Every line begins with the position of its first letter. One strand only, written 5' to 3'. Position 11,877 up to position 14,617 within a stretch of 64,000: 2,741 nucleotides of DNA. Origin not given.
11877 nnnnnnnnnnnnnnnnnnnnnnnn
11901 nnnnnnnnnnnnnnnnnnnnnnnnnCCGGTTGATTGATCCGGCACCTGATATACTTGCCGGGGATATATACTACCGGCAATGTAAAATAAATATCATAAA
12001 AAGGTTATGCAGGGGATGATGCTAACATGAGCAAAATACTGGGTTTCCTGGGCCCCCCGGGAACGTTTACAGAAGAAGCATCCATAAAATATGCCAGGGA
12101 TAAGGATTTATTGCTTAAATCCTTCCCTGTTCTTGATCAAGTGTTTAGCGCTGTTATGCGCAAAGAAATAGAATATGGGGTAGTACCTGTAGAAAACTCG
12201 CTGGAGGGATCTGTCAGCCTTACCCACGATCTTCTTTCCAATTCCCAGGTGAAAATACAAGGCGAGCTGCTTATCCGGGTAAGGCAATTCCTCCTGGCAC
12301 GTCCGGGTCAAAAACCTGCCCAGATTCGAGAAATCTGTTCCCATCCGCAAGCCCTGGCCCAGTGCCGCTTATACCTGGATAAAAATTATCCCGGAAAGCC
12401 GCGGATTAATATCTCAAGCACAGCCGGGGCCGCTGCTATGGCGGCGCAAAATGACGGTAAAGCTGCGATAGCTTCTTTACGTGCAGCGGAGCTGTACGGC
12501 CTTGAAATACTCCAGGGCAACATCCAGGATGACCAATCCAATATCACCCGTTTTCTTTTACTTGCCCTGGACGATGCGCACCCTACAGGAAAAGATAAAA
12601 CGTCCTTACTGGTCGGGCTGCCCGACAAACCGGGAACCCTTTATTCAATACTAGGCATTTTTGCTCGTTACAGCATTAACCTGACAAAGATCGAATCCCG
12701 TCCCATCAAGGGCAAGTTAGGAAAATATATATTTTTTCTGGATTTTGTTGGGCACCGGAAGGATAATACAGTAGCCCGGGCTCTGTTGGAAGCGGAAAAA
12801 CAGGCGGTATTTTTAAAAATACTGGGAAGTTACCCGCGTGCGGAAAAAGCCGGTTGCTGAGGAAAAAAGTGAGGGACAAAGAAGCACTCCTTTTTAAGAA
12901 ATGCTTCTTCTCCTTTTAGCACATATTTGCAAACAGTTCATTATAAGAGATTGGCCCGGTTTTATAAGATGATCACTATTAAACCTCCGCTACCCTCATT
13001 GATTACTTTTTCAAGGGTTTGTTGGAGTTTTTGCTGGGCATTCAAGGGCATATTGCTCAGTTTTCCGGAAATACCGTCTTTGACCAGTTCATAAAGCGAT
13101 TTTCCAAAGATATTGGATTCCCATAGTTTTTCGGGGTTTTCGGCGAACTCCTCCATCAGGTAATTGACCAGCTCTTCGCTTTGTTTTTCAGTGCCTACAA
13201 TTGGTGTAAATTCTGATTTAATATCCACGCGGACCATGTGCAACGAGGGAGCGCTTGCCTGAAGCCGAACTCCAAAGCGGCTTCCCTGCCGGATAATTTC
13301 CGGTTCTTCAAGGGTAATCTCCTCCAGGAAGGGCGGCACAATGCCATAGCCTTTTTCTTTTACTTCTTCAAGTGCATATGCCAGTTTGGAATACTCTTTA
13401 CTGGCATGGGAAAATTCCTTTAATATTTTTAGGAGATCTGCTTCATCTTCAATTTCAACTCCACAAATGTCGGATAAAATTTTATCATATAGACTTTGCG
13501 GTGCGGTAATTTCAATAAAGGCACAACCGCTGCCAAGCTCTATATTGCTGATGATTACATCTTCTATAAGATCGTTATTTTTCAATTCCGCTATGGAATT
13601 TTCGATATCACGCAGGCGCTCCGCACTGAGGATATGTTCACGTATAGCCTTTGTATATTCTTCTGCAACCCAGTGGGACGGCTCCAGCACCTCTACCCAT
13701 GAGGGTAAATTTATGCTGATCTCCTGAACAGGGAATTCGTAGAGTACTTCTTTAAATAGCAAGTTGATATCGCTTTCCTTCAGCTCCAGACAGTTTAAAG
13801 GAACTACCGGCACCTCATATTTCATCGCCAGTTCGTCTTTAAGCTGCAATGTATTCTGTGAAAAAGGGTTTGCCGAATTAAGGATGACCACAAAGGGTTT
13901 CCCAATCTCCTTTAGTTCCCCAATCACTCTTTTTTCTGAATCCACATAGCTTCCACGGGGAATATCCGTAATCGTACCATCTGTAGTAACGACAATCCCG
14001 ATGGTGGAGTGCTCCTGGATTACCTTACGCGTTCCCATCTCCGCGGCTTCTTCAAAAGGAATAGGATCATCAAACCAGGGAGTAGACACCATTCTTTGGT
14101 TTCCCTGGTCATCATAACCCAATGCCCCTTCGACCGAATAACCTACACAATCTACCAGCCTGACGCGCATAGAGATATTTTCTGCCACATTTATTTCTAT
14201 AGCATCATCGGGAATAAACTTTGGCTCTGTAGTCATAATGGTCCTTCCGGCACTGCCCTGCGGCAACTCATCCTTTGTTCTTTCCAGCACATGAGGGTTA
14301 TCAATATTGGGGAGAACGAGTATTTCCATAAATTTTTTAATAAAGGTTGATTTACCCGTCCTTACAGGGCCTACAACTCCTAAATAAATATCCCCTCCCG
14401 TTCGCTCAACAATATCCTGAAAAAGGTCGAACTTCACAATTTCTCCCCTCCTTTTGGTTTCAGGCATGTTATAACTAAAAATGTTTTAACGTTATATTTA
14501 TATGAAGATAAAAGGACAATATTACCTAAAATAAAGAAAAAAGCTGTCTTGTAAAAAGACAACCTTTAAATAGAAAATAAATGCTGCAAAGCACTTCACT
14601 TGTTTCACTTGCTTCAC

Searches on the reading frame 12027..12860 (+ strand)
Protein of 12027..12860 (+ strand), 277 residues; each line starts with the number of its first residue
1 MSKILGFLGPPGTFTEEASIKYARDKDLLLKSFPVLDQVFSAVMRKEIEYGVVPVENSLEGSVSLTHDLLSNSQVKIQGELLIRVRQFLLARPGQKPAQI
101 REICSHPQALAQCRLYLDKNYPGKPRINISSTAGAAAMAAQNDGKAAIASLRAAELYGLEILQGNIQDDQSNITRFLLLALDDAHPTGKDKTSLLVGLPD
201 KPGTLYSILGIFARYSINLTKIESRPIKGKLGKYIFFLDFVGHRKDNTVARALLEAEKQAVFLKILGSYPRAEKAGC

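Call 7: search_protein_families(library=ncbifam, proteins=[window:12027-12860:+], max_evalue=0.00001)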
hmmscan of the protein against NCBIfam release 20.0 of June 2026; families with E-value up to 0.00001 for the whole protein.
window:12027-12860:+ (277 aa): 4 families
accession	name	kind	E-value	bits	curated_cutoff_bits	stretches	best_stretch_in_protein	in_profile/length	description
NF008865.0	PRK11898.1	equivalog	1e-83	280.7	219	1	5-271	4-278/284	prephenate dehydratase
NF008866.0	PRK11899.1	equivalog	1.1e-57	195.4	359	1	3-273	6-277/283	prephenate dehydratase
NF007910.0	PRK10622.1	equivalog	7.7e-40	137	577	1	5-271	106-377/386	bifunctional chorismate mutase/prephenate dehydratase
TIGR01268.1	Phe4hydrox_tetr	equivalog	1.8e-07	30.3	704.8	1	189-265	14-90/436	phenylalanine 4-monooxygenase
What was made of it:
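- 12027..12860 (+): pheA, prephenate dehydratase with ACT domain. NF008865, 280.7 bits, above its cut-off of 219 (call 7).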

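Call 25: find_encoding_contigs(protein=window:12027-12860:+, flank=4000, max_places=6)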
Protein window:12027-12860:+ (277 aa): 8 contigs read that carry it; 6 places shown.
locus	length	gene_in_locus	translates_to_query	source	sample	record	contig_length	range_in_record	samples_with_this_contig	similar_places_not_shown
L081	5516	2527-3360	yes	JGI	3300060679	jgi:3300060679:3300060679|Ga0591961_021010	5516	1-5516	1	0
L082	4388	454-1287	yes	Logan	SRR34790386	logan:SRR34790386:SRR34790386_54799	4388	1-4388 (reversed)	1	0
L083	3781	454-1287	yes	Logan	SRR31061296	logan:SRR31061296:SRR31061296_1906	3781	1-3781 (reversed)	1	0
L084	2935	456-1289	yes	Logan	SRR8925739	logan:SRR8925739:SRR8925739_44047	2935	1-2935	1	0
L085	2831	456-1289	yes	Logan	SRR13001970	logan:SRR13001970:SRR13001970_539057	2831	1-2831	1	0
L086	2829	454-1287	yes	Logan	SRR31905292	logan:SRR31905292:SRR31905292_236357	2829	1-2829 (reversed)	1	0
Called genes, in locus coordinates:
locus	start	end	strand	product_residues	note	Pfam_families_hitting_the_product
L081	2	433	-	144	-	?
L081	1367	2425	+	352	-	PF18152:DAHP_snth_FXD, PF00793:DAHP_synth_1, PF03102:NeuB (weak)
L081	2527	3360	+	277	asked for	PF00800:PDT, PF01842:ACT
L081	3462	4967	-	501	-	PF09547:SpoIVA_ATPase, PF20438:SpoIVA_middle, PF20439:SpoIVA_C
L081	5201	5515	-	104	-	?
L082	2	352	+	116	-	?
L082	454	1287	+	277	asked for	PF00800:PDT, PF01842:ACT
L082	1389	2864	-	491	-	PF09547:SpoIVA_ATPase, PF20438:SpoIVA_middle, PF20439:SpoIVA_C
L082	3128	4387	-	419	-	?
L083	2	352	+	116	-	?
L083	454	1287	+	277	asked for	PF00800:PDT, PF01842:ACT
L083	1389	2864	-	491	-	PF09547:SpoIVA_ATPase, PF20438:SpoIVA_middle, PF20439:SpoIVA_C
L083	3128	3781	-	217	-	?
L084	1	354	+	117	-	?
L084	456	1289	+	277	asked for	PF00800:PDT, PF01842:ACT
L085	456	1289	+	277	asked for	PF00800:PDT, PF01842:ACT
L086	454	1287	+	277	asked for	PF00800:PDT, PF01842:ACT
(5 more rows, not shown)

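Call 56: list_cluster_members(proteins=[window:12027-12860:+, window:12962-14467:-, window:10867-11925:+])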
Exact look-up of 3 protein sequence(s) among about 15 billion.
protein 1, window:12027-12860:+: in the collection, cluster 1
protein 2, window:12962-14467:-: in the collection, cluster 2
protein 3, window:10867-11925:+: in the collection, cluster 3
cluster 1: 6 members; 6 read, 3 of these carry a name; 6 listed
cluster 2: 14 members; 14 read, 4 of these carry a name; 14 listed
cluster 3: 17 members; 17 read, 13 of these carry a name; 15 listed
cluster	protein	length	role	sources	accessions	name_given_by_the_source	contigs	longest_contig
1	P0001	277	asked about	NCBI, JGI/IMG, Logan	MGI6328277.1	MAG: prephenate dehydratase [Dethiobacteria bacterium] | prephenate dehydratase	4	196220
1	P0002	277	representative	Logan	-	-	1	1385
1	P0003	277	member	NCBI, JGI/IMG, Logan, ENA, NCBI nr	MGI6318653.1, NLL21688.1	MAG: prephenate dehydratase [Firmicutes bacterium] | prephenate dehydratase | prephenate dehydratase [Bacillota bacterium]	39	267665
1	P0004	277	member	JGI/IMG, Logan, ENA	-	prephenate dehydratase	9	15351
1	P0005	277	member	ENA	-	-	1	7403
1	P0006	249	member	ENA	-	-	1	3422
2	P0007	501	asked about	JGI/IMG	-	stage IV sporulation protein A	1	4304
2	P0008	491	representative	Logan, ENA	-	-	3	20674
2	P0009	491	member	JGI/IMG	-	stage IV sporulation protein A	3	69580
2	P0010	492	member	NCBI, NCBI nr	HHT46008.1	MAG TPA: stage IV sporulation protein A [Firmicutes bacterium] | stage IV sporulation protein A [Bacillota bacterium]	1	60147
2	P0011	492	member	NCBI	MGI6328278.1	MAG: stage IV sporulation protein A [Dethiobacteria bacterium]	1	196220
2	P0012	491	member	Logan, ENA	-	-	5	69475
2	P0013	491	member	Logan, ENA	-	-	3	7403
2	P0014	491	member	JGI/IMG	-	-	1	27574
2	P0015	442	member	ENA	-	-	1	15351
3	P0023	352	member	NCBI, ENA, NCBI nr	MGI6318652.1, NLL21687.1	MAG: 3-deoxy-7-phosphoheptulonate synthase [Firmicutes bacterium] | 3-deoxy-7-phosphoheptulonate synthase [Bacillota bacterium]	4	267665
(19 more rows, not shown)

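Call 57: find_encoding_contigs(protein=P0023, flank=2500, max_places=4)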
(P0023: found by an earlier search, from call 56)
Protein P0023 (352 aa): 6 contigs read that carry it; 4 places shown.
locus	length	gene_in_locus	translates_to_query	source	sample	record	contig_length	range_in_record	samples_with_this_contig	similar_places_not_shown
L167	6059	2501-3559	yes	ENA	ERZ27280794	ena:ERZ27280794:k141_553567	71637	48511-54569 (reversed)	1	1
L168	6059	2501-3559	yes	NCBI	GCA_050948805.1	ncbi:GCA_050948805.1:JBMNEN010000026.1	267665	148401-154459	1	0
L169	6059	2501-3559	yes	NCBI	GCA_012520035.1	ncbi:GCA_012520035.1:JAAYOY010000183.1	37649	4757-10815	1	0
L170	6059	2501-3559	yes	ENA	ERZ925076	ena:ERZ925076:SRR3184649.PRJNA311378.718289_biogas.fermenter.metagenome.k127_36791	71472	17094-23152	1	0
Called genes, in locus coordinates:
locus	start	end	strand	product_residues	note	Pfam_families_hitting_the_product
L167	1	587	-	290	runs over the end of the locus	PF02153:PDH_N, PF20463:PDH_C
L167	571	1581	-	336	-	PF18152:DAHP_snth_FXD, PF00793:DAHP_synth_1, PF03102:NeuB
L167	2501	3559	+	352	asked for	PF18152:DAHP_snth_FXD, PF00793:DAHP_synth_1, PF03102:NeuB (weak)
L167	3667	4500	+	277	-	PF00800:PDT, PF01842:ACT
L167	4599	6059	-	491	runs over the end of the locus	PF09547:SpoIVA_ATPase, PF20438:SpoIVA_middle, PF20439:SpoIVA_C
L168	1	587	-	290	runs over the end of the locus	PF02153:PDH_N, PF20463:PDH_C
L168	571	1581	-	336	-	PF18152:DAHP_snth_FXD, PF00793:DAHP_synth_1, PF03102:NeuB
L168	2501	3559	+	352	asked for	PF18152:DAHP_snth_FXD, PF00793:DAHP_synth_1, PF03102:NeuB (weak)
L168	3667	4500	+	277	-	PF00800:PDT, PF01842:ACT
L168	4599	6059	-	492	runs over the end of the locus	PF09547:SpoIVA_ATPase, PF20438:SpoIVA_middle, PF20439:SpoIVA_C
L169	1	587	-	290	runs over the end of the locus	PF02153:PDH_N, PF20463:PDH_C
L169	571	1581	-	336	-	PF18152:DAHP_snth_FXD, PF00793:DAHP_synth_1, PF03102:NeuB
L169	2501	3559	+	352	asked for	PF18152:DAHP_snth_FXD, PF00793:DAHP_synth_1, PF03102:NeuB (weak)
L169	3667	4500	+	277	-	PF00800:PDT, PF01842:ACT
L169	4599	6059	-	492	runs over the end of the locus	PF09547:SpoIVA_ATPase, PF20438:SpoIVA_middle, PF20439:SpoIVA_C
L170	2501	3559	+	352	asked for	PF18152:DAHP_snth_FXD, PF00793:DAHP_synth_1, PF03102:NeuB (weak)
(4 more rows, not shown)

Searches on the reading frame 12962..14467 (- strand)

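Call 37: search_protein_families(library=pfam, proteins=[window:12962-14467:-], max_evalue=0.0001)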
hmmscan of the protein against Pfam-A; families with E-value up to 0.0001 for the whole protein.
window:12962-14467:- (501 aa): 3 families
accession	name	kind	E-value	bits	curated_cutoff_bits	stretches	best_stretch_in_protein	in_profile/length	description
PF09547.16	SpoIVA_ATPase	-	2e-114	381.3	26.6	1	12-246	3-237/237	Stage IV sporulation protein A, ATPase domain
PF20438.3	SpoIVA_middle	-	6.6e-66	222.2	25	1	247-425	1-179/179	Stage IV sporulation protein A, middle domain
PF20439.3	SpoIVA_C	-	2.7e-34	117.6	25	1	426-501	1-76/76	Sporulation stage IV protein A, C-terminal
